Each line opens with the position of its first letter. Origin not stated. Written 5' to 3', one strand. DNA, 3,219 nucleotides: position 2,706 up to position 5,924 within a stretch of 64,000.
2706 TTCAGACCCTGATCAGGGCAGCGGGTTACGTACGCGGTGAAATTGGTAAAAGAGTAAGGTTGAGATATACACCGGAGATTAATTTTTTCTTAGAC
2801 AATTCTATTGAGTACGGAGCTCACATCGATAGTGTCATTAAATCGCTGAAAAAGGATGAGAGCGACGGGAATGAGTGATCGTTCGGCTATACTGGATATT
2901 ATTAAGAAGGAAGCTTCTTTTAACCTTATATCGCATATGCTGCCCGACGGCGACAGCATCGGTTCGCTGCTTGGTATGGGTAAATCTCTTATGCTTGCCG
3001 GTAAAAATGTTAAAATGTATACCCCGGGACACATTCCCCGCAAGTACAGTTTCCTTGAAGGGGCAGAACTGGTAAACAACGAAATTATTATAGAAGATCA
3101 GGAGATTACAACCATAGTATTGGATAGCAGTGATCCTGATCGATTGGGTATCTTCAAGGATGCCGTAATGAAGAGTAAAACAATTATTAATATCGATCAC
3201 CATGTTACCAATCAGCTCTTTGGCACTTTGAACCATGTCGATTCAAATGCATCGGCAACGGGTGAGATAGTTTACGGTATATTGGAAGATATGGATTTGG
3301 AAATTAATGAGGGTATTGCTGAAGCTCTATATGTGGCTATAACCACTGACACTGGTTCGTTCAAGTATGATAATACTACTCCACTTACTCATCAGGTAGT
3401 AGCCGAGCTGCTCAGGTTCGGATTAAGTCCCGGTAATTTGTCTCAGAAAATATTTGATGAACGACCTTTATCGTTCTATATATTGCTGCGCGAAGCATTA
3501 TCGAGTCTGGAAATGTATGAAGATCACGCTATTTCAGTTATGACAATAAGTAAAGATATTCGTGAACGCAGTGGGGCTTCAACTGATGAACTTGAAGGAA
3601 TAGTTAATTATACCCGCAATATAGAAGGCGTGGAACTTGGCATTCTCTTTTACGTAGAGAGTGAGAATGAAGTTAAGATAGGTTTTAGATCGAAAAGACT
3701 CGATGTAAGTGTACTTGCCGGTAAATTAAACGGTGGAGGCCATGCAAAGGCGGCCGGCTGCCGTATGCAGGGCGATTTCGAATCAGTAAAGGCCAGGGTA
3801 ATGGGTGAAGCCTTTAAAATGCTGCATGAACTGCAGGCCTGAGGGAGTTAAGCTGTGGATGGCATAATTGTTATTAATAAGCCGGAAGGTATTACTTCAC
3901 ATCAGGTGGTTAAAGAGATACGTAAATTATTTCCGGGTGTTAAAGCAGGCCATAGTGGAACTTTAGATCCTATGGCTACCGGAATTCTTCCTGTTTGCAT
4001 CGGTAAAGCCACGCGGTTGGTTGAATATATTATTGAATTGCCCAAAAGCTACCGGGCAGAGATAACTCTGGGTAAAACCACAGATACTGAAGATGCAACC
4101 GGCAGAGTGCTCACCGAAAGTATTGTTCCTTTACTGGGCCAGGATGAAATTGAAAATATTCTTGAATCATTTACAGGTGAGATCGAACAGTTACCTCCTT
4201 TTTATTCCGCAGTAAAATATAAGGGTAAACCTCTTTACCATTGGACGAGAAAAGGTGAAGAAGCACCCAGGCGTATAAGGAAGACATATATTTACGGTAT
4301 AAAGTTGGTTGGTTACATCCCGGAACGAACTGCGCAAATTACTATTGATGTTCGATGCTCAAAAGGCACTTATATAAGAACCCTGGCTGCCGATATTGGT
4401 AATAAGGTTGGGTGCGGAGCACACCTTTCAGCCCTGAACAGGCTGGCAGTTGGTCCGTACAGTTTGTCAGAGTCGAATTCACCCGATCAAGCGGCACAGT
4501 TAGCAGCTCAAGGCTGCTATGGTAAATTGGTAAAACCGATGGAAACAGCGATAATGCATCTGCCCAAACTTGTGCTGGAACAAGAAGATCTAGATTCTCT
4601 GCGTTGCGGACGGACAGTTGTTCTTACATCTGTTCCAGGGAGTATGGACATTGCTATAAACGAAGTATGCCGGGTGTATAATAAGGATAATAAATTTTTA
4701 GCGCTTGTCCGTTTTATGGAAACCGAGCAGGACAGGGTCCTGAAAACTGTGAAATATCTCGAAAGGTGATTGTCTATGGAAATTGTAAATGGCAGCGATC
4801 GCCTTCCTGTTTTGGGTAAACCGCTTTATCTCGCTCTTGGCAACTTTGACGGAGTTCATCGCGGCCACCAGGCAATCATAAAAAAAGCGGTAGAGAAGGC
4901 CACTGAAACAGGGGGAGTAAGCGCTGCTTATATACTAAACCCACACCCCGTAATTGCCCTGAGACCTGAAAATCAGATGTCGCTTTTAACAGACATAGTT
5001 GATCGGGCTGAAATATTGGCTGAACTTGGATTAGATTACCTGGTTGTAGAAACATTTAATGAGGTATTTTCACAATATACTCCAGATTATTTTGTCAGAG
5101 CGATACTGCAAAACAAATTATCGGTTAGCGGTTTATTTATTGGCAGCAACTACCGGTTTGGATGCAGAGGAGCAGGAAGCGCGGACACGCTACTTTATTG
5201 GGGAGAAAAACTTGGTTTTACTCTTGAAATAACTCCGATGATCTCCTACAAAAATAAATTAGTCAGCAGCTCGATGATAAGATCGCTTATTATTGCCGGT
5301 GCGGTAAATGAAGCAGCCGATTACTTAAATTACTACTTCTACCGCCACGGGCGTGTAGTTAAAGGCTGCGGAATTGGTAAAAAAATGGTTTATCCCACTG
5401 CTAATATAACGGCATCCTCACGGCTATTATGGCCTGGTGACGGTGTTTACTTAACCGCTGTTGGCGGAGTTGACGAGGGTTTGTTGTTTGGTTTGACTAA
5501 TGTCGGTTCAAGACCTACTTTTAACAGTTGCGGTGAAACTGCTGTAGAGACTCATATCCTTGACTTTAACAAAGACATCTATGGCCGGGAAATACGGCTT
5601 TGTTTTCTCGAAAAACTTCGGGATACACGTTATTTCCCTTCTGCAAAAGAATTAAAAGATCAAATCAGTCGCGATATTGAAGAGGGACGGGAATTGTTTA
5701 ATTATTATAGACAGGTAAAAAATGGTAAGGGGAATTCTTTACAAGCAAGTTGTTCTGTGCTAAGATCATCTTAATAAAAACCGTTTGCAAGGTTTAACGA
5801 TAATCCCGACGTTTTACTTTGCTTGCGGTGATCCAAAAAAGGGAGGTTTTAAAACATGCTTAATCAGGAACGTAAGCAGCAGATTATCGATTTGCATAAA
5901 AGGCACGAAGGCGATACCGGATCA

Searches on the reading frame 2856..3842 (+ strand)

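Call 67: search_protein_families(library=pfam, proteins=[window:2856-3842:+], max_evalue=1e-12)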
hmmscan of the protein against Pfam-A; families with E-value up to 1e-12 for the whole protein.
window:2856-3842:+ (328 aa): 1 family
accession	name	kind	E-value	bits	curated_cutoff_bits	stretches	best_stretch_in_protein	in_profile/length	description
PF01368.27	DHH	-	1.2e-13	51.8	28.1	1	25-162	5-125/125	DHH family, N-terminal domain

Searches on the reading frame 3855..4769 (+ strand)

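Call 67: search_protein_families(library=pfam, proteins=[window:3855-4769:+], max_evalue=1e-12)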
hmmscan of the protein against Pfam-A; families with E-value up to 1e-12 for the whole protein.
window:3855-4769:+ (304 aa): 1 family
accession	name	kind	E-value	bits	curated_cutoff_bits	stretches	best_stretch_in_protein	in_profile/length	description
PF01509.24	TruB_N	-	1.9e-52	178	27.3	1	23-174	1-149/149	TruB family pseudouridylate synthase (N terminal domain)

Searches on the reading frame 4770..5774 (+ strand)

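Call 67: search_protein_families(library=pfam, proteins=[window:4770-5774:+], max_evalue=1e-12)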
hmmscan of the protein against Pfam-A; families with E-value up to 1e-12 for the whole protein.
window:4770-5774:+ (334 aa): 2 families
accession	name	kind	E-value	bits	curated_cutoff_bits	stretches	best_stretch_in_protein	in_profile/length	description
PF06574.18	FAD_syn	-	3.4e-41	141.1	27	1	19-168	8-157/158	FAD synthetase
PF01687.23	Flavokinase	-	2e-34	118.9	19.6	1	187-310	2-124/124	Riboflavin kinase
